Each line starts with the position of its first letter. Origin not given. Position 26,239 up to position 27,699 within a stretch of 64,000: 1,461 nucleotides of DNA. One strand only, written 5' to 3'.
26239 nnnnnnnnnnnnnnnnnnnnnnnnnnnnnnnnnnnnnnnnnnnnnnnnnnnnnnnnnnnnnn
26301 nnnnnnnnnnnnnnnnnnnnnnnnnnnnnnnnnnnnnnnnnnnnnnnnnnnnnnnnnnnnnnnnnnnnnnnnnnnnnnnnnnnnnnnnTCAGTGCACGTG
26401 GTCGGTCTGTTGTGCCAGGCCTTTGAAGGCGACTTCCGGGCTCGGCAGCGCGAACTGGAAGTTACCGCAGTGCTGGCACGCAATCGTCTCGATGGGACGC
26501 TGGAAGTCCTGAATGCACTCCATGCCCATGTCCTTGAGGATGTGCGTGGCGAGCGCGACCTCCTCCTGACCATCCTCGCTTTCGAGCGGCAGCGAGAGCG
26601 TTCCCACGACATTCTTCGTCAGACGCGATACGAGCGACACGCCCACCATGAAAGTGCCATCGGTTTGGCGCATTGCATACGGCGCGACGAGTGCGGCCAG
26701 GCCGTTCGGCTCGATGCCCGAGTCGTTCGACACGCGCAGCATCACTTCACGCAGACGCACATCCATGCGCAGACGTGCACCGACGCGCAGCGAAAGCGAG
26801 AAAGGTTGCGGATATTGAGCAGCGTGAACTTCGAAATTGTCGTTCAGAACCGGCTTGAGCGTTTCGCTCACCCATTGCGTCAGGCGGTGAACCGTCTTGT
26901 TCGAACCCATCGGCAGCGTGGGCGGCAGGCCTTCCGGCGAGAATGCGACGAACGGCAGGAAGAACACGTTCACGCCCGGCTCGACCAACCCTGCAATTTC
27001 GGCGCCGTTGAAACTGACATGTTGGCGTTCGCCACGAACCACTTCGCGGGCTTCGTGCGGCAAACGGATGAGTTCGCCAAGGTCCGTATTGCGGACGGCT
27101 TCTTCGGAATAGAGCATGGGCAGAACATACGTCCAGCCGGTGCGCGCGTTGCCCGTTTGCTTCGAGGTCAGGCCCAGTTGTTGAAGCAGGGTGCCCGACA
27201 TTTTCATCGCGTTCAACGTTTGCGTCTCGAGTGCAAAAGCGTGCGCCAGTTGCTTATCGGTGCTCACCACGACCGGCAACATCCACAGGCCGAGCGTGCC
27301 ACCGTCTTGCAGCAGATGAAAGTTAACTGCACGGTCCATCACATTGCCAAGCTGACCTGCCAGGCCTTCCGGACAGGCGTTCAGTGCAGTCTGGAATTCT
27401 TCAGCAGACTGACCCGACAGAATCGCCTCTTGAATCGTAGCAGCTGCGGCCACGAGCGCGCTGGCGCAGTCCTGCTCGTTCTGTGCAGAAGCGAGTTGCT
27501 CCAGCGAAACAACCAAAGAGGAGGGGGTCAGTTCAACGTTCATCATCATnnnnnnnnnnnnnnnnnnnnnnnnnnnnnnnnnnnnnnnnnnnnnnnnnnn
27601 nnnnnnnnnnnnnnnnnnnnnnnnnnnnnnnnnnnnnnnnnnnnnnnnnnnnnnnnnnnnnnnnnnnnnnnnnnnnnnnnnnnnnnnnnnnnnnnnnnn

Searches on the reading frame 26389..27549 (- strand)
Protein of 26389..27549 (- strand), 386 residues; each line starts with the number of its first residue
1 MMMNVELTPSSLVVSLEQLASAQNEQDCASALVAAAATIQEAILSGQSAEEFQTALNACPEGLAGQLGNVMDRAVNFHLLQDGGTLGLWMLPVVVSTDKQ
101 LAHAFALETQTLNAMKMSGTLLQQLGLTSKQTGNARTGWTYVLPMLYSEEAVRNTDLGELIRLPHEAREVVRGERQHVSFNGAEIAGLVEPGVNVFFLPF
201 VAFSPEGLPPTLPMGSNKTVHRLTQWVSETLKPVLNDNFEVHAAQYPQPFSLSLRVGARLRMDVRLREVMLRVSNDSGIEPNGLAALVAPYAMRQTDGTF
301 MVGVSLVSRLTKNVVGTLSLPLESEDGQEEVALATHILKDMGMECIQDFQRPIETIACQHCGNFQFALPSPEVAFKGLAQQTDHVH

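Call 9: search_protein_families(library=pfam, proteins=[window:26389-27549:-], max_evalue=0.01)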
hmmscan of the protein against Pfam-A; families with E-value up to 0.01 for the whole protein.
window:26389-27549:- (386 aa): 0 families

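Call 10: search_protein_families(library=ncbifam, proteins=[window:26389-27549:-], max_evalue=0.01)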
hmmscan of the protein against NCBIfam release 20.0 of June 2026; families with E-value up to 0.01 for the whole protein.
window:26389-27549:- (386 aa): 0 families

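Call 13: search_protein_families(library=phrogs, proteins=[window:26389-27549:-], max_evalue=0.001)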
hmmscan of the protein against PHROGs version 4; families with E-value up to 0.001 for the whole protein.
window:26389-27549:- (386 aa): 0 families

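Call 19: find_encoding_contigs(protein=window:26389-27549:-, flank=3000, max_places=10)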
Protein window:26389-27549:- (386 aa): 11 contigs read that carry it; 5 places shown.
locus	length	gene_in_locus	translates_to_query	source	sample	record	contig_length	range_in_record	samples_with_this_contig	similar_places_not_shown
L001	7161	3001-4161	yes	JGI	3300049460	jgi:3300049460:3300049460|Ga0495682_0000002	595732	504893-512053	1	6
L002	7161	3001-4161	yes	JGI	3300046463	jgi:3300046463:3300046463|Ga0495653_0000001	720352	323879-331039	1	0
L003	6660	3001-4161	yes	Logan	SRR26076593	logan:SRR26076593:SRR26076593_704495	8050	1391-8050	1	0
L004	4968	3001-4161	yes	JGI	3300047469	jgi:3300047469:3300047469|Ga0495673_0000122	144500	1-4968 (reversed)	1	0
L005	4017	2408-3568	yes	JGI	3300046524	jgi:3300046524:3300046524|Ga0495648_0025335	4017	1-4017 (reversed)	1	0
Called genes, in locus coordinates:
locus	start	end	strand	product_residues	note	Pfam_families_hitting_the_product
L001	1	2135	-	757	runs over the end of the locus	PF01751:Toprim (weak), PF01131:Topoisom_bac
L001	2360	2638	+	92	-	PF01258:zf-dskA_traR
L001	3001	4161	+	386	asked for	-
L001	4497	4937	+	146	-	-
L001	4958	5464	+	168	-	-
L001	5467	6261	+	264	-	PF00149:Metallophos, PF12850:Metallophos_2 (weak)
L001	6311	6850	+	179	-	-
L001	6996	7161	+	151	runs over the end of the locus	-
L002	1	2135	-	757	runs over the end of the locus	PF01751:Toprim (weak), PF01131:Topoisom_bac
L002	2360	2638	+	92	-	PF01258:zf-dskA_traR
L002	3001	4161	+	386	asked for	-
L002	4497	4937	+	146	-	-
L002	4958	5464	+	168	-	-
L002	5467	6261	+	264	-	PF00149:Metallophos, PF12850:Metallophos_2 (faint)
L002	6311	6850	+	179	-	-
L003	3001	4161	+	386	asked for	-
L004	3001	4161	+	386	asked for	-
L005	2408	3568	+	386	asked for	-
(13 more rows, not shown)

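Call 20: find_homologous_proteins(query=window:26389-27549:-)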
Query window:26389-27549:- (386 aa): 52 proteins with E <= 0.001 among 8000 candidates.
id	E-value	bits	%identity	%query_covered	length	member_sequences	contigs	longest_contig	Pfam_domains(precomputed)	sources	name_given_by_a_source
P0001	3.1e-243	824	96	100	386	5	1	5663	-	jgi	jgi:hypothetical protein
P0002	9.7e-215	730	84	100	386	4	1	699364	-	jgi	jgi:hypothetical protein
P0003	3.4e-209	712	82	100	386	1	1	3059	-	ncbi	-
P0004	3.5e-204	696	80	100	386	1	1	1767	-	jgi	jgi:hypothetical protein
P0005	2.8e-187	640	75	99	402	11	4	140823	-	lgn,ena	-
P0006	2.3e-186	637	75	100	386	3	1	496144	-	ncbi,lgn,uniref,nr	ncbi:hypothetical protein [Burkholderia ubonensis]|uniref:hypothetical protein n=1 Tax=Burkholderia 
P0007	9.3e-179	612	73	97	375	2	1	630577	-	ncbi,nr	ncbi:hypothetical protein WJ87_04680 [Burkholderia ubonensis]|nr:hypothetical protein WJ87_04680 [Bu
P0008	6.8e-177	606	69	100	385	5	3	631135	-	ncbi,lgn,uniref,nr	ncbi:hypothetical protein KTD31_03485 [Burkholderia multivorans]|uniref:hypothetical protein n=1 Tax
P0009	3.9e-166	571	67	100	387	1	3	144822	-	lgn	-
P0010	5.1e-165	567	67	100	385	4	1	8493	-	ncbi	-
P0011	2.2e-159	548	64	100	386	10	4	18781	-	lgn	-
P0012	1.6e-158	545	64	98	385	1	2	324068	-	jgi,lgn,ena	-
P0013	2.1e-156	539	66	95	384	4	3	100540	-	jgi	jgi:hypothetical protein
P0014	2.1e-155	535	62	100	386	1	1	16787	-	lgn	-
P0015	1.2e-152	526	80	77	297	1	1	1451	-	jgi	jgi:hypothetical protein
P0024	9.7e-147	507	61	100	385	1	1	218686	PF11062.14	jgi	jgi:hypothetical protein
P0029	4.1e-131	455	56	96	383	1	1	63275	-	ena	-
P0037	4.3e-97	343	44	97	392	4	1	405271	-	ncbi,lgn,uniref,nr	ncbi:hypothetical protein [Burkholderia ambifaria]|uniref:hypothetical protein n=1 Tax=Burkholderia 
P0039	7.5e-96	339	45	96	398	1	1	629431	-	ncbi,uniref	ncbi:hypothetical protein AB4Y45_34940 [Paraburkholderia sp. EG287A]|uniref:hypothetical protein n=1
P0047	2.0e-86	308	41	96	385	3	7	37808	-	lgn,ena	-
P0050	1.1e-78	283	38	98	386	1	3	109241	-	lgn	-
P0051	2.6e-61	226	35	95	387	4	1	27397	-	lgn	-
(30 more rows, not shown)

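Call 22: find_related_loci(query=A1, collection=genome_contigs, flank=4000)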
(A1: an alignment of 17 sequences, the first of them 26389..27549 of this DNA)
Query A1 (386 aa) in genome_contigs; peptide patterns used: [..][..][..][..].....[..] (x = any residue, [..] = any of these).
111 stretches matched a pattern; 1 encode a relative of the query (tblastn E <= 1e-3); 1 distinct loci.
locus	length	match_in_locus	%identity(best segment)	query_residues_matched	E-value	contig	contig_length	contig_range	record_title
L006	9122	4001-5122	42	7-381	1e-100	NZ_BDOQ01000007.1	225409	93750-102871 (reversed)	Novimethylophilus kurashikiensis strain La2-4, whole genome shotgun sequence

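Call 23: find_related_loci(query=A1, collection=metagenome_contigs, flank=4000)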
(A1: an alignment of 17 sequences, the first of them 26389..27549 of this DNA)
Query A1 (386 aa) in metagenome_contigs; peptide patterns used: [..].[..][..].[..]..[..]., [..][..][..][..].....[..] (x = any residue, [..] = any of these).
195 stretches matched a pattern; 8 encode a relative of the query (tblastn E <= 1e-3); 8 distinct loci.
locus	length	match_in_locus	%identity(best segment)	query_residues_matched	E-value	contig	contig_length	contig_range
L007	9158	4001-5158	83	1-386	0e+0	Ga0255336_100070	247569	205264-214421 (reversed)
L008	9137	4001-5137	64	2-380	9e-167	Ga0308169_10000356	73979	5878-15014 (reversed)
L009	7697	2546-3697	62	2-386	2e-162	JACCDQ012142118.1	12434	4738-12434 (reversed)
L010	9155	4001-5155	61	2-386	9e-159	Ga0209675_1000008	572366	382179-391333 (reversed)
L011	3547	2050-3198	47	7-386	7e-118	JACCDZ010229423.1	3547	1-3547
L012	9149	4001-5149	47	5-386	2e-111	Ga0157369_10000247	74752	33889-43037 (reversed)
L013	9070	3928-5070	47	5-386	6e-111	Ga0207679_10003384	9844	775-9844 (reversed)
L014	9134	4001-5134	43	5-379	1e-103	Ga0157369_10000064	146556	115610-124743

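Call 24: find_encoding_contigs(protein=P0006, flank=4000, max_places=2)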
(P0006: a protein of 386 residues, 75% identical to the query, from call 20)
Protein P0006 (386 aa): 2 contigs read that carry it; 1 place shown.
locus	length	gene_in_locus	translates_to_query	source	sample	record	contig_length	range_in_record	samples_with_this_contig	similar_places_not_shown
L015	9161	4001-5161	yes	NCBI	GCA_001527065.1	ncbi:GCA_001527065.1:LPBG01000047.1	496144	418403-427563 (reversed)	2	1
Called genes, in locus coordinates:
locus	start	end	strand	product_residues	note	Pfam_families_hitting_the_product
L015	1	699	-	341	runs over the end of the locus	PF01594:AI-2E_transport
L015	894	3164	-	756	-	PF01751:Toprim, PF01131:Topoisom_bac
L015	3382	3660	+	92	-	PF01258:zf-dskA_traR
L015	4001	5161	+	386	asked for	-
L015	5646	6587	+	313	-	-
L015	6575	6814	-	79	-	-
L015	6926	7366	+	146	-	-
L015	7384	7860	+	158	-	-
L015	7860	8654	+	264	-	PF00149:Metallophos, PF12850:Metallophos_2 (weak)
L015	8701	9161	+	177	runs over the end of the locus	-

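Call 25: find_encoding_contigs(protein=P0008, flank=4000, max_places=2)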
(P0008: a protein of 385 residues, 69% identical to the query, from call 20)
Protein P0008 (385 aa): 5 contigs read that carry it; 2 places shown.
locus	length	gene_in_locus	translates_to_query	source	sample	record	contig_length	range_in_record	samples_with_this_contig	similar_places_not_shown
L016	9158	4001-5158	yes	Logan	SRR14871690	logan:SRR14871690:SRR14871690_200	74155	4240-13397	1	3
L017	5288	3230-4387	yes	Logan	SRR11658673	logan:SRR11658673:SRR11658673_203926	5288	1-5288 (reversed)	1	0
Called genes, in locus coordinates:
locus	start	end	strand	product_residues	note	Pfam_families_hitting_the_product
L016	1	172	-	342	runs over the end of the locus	PF01594:AI-2E_transport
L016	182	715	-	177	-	-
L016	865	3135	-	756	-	PF01751:Toprim (weak), PF01131:Topoisom_bac, PF01396:Zn_ribbon_Top1 (faint)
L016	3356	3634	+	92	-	PF01258:zf-dskA_traR (weak)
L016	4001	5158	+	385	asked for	-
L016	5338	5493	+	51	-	-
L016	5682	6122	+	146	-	-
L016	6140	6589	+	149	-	-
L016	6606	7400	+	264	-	PF00149:Metallophos, PF12850:Metallophos_2 (faint)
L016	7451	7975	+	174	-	-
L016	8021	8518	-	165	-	-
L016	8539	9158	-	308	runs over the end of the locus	PF13175:AAA_15 (faint), PF13476:AAA_23, PF00005:ABC_tran (faint), PF13304:AAA_21 (weak)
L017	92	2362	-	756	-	PF01751:Toprim (weak), PF01131:Topoisom_bac, PF01396:Zn_ribbon_Top1 (faint)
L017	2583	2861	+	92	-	PF01258:zf-dskA_traR (weak)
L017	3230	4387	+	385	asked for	-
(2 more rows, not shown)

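Call 26: find_encoding_contigs(protein=P0002, flank=4000, max_places=2)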
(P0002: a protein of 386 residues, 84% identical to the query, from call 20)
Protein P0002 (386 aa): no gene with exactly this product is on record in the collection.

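Call 33: search_dna_similar(query=window:26389-27549:-, collection=plasmids, mode=protein)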
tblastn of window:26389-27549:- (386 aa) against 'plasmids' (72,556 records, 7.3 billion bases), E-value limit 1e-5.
No match.

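Call 34: search_dna_similar(query=window:26389-27549:-, collection=phages, mode=protein)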
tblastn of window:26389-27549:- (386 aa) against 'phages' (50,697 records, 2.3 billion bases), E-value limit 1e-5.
No match.

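Call 38: find_encoding_contigs(protein=P0009, flank=4000, max_places=1)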
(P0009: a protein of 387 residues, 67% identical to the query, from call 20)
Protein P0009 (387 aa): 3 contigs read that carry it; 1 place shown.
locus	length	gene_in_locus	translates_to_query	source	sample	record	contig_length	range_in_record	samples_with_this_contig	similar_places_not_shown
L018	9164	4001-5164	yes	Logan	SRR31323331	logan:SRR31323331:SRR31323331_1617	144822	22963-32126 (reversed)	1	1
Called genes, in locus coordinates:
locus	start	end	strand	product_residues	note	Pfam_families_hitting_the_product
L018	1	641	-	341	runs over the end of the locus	PF01594:AI-2E_transport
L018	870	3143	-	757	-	PF01751:Toprim (weak), PF01131:Topoisom_bac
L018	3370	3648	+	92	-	PF01258:zf-dskA_traR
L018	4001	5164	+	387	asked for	-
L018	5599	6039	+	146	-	-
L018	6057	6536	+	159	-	-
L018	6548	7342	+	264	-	PF00149:Metallophos, PF12850:Metallophos_2 (weak)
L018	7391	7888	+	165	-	-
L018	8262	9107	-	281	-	-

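Call 39: find_encoding_contigs(protein=P0029, flank=4000, max_places=1)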
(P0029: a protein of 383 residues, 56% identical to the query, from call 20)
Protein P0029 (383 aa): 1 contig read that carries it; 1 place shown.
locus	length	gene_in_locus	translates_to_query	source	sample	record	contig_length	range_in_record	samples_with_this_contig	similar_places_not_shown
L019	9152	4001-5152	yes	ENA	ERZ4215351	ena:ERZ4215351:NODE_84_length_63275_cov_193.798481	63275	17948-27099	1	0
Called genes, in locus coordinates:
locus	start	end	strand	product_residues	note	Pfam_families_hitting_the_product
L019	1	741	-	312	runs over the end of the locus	PF03690:MYG1_exonuc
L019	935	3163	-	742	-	PF01751:Toprim (weak), PF01131:Topoisom_bac, PF01396:Zn_ribbon_Top1 (faint)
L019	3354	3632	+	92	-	PF01258:zf-dskA_traR (weak)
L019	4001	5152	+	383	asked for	-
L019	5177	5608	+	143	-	-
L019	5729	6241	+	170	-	-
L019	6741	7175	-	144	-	-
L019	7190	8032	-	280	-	-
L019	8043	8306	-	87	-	-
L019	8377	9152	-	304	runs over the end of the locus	PF13476:AAA_23 (weak), PF13304:AAA_21 (faint)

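Call 40: find_encoding_contigs(protein=P0037, flank=4000, max_places=1)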
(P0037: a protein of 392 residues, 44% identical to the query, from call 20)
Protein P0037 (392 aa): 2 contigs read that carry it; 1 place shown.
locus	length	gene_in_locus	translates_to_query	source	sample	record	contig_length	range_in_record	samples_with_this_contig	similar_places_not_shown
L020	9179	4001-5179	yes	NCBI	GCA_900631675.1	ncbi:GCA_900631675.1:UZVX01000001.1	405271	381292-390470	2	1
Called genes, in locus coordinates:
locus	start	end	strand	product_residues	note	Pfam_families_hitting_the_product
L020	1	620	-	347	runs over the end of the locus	PF01594:AI-2E_transport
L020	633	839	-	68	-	-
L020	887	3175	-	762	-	PF01751:Toprim (faint), PF01131:Topoisom_bac, PF01396:Zn_ribbon_Top1 (faint)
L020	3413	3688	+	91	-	-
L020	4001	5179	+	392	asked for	-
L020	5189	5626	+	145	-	-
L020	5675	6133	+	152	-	-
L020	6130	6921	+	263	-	PF00149:Metallophos, PF12850:Metallophos_2 (faint)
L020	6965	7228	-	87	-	-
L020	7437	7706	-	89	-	-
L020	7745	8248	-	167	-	PF08774:VRR_NUC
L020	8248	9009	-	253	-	-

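Call 41: find_encoding_contigs(protein=P0039, flank=4000, max_places=1)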
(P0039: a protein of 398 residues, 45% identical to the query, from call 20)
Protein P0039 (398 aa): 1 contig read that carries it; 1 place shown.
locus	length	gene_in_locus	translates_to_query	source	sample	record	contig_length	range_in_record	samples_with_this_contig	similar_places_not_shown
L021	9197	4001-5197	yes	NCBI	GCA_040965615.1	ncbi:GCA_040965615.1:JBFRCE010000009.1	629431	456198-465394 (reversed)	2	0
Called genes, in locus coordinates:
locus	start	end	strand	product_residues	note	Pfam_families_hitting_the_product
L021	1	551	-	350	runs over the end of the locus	PF01594:AI-2E_transport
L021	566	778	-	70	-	-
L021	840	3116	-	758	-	PF01751:Toprim, PF01131:Topoisom_bac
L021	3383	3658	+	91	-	PF01258:zf-dskA_traR (weak)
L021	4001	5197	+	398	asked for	-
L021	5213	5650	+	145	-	-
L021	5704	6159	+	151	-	-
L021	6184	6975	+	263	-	PF00149:Metallophos, PF12850:Metallophos_2 (faint)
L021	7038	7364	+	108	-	-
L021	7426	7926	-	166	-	PF08774:VRR_NUC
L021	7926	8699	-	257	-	-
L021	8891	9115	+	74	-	-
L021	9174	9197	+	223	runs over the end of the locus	-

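Call 42: find_encoding_contigs(protein=P0051, flank=4000, max_places=1)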
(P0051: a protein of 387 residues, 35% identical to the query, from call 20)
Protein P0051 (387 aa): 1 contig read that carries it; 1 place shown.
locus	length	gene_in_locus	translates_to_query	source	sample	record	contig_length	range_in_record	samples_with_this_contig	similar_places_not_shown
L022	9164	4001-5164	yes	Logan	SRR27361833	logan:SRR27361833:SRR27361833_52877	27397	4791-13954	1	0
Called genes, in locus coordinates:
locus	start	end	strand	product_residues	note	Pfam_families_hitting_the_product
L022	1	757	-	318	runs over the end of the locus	PF03690:MYG1_exonuc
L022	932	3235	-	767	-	PF01751:Toprim, PF01131:Topoisom_bac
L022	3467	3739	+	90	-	PF01258:zf-dskA_traR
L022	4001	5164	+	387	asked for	-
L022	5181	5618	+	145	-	-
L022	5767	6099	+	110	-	-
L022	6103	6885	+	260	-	PF00149:Metallophos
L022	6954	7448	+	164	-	-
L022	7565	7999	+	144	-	-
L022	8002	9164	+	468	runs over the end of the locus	-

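Call 48: search_solved_structures(query=A3, max_evalue=1)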
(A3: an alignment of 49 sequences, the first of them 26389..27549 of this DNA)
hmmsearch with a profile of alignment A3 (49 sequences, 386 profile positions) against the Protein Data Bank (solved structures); distinct sequences matched with E-value up to 1: 0.

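Call 50: find_related_loci(query=A3, collection=viral_contigs, flank=4000)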
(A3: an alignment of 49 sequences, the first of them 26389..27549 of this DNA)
Query A3 (386 aa) in viral_contigs; peptide patterns used: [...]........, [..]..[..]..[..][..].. (x = any residue, [..] = any of these).
89 stretches matched a pattern, but none encodes a relative of the query by tblastn (E <= 1e-3).

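Call 53: predict_structure(alignment_id=A3)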
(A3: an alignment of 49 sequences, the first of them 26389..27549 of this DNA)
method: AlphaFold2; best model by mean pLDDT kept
length: 386 residues; sequences in the alignment: 49
mean_pLDDT: 89.4   pTM: 0.85
mean pLDDT of the five models: 89.4, 89.1, 88.0, 86.5, 82.0
residues with pLDDT >= 90: 267; 70-90: 98; 50-70: 15; < 50: 6
segments of 3 or more residues with pLDDT < 50: 1-3, 384-386
pLDDT, mean of each block of 10 residues (from residue 1): 70 94 94 95 92 92 94 95 94 96 94 93 91 82 96 93 96 92 90 96 91 92 96 92 95 92 93 92 92 69 90 88 80 92 86 84 85 76 48
secondary structure, 60 per line:
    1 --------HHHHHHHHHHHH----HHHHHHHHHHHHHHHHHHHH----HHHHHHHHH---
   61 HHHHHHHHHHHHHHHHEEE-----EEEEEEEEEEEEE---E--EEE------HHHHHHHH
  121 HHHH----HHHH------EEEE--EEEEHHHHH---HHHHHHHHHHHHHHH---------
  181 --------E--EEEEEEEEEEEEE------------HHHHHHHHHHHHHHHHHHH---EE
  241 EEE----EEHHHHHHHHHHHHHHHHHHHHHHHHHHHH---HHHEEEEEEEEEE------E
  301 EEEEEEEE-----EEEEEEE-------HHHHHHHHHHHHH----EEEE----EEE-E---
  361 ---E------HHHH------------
elements in order: H9-20 H25-44 H49-57 H61-76 E77-79 E85-97 E104-106 H113-124 H129-132 E139-142 E145-148 H149-153 H157-171 E192-204 H217-235 E239-243 H250-277 E284-293 E300-308 E314-320 H328-340 E345-348 E353-355 H371-374

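Call 66: search_protein_families(library=pfam, alignment_id=A3, max_evalue=1)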
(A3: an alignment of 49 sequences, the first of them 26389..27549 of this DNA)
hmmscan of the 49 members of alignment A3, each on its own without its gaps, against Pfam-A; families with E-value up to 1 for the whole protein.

A. member 1, window:26389-27549:- (386 aa): 2 families
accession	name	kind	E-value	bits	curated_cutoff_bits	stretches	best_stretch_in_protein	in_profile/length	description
PF04551.19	GcpE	-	0.027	13.9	32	1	297-368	204-269/343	GcpE protein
PF02518.31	HATPase_c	-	0.22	12.4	26.4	1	263-328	28-99/111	Histidine kinase-, DNA gyrase B-, and HSP90-like ATPase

B. families by the number of members that match (of 49 scanned): 17 families
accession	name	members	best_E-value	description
PF11062.13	DUF2863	26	6e-06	Protein of unknown function (DUF2863)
PF04551.19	GcpE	6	0.027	GcpE protein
PF23539.1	DUF7134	2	0.04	Domain of unknown function (DUF7134)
PF12271.14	Chs7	2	0.11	Chitin synthase export chaperone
PF19757.4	DUF6244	1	0.02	Family of unknown function (DUF6244)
PF16911.10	PapA_C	1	0.034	Phthiocerol/phthiodiolone dimycocerosyl transferase C-terminus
PF11247.13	Phage_T7_55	1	0.047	Bacteriophage T7, gene 5.5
PF14336.11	GLUCM-like_C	1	0.09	D-glutamate cyclase-like, C-terminal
PF12397.13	U3snoRNP10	1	0.16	U3 small nucleolar RNA-associated protein 10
PF02518.31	HATPase_c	1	0.22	Histidine kinase-, DNA gyrase B-, and HSP90-like ATPase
PF10025.14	DUF2267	1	0.24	Uncharacterized conserved protein (DUF2267)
PF22638.1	FlgK_D1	1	0.26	Flagellar hook-associated protein FlgK helical domain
PF03695.18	UPF0149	1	0.27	Uncharacterised protein family (UPF0149)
PF24447.1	RE_BanI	1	0.3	Type II restriction enzyme BanI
PF14078.11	DUF4259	1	0.32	Domain of unknown function (DUF4259)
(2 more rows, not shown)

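Call 79: find_encoding_contigs(protein=P0050, flank=2500, max_places=1)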
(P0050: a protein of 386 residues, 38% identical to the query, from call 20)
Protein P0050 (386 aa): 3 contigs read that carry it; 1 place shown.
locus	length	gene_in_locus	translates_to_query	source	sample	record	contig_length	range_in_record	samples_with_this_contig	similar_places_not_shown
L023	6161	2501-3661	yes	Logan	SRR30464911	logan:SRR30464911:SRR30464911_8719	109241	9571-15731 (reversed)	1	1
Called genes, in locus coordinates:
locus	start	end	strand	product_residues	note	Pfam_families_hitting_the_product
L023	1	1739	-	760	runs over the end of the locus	PF01751:Toprim (weak), PF01131:Topoisom_bac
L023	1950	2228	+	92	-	PF01258:zf-dskA_traR (weak)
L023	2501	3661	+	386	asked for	-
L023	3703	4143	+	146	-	-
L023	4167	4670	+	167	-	-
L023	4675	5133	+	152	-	-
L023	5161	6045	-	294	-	PF01118:Semialdhyde_dh, PF22698:Semialdhyde_dhC_1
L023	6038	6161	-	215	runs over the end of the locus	-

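Call 80: find_encoding_contigs(protein=P0047, flank=2500, max_places=1)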
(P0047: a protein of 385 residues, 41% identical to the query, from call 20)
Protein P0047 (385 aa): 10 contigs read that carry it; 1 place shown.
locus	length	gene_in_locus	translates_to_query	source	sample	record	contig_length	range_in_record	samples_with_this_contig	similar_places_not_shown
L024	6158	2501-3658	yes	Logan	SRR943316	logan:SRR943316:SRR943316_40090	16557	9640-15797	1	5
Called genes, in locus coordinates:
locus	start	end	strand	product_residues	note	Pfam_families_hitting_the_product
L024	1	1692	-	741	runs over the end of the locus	PF01751:Toprim, PF01131:Topoisom_bac, PF01396:Zn_ribbon_Top1 (faint)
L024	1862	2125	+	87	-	PF01258:zf-dskA_traR (faint)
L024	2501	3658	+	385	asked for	-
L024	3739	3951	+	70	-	-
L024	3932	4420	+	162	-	-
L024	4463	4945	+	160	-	-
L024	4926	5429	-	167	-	PF08774:VRR_NUC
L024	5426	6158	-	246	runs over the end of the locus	-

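Call 81: find_encoding_contigs(protein=P0024, flank=2500, max_places=1)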
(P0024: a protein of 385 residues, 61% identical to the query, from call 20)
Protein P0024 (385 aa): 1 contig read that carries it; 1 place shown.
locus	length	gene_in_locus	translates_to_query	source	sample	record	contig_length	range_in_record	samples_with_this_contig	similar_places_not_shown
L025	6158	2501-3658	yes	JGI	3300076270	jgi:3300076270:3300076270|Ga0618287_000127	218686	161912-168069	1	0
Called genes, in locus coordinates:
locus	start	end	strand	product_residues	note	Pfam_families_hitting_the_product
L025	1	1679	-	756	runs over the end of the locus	PF01751:Toprim (weak), PF01131:Topoisom_bac, PF01396:Zn_ribbon_Top1 (weak)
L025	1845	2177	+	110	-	PF01258:zf-dskA_traR (weak)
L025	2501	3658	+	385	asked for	PF11062:DUF2863 (weak)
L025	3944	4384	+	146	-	-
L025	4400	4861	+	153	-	-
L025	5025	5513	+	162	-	-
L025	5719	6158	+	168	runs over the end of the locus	-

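Call 87: fold_search(model_id=the predicted structure, library=viral)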
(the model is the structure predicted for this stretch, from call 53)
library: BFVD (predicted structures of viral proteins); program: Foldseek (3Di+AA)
matches with E <= 10: 740; with E <= 0.001: 0
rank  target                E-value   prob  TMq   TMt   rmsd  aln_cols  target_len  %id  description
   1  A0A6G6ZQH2            1.2e-02  0.82  0.14  0.30  11.8       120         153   10  (no name in the UniProt tables at hand)
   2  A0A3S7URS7            1.2e-02  0.16  0.16  0.12  22.1       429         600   10  (no name in the UniProt tables at hand)
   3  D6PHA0                2.8e-02  0.33  0.13  0.21  12.2       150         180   12  (no name in the UniProt tables at hand)
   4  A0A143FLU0            1.1e-01  0.60  0.17  0.18  16.4       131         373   11  (no name in the UniProt tables at hand)
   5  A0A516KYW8            1.2e-01  0.28  0.12  0.29   9.8       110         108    9  (no name in the UniProt tables at hand)
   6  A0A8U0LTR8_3          1.2e-01  0.13  0.13  0.05  21.1       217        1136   11  (no name in the UniProt tables at hand)
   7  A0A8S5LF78            1.3e-01  0.66  0.15  0.39   6.4       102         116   12  Uncharacterized protein [Siphoviridae sp. ct3CA7]
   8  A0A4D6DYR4            1.3e-01  0.44  0.14  0.42  15.9       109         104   13  Uncharacterized protein [Escherichia phage Lidtsur]
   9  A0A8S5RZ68            1.3e-01  0.15  0.12  0.17  13.2       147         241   14  Uncharacterized protein [Myoviridae sp. ctNQV2]
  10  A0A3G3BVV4            1.5e-01  0.38  0.14  0.26   8.1       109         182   15  Uncharacterized protein [Bacillus phage vB_BcoS-136]
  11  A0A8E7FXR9            1.5e-01  0.16  0.10  0.25  11.7        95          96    8  (no name in the UniProt tables at hand)
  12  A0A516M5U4            1.6e-01  0.21  0.11  0.27   7.0        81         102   12  (no name in the UniProt tables at hand)
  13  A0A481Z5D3            1.7e-01  0.20  0.14  0.20  16.7       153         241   10  ribonuclease H [Pithovirus LCPAC201]
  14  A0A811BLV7            1.9e-01  0.23  0.16  0.10  10.9       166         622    9  HAT family C-terminal dimerization region domain containing protein [Pandoravirus japonicus]
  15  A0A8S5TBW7            2.1e-01  0.12  0.11  0.23  17.9       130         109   12  Uncharacterized protein [Siphoviridae sp. ctw757]
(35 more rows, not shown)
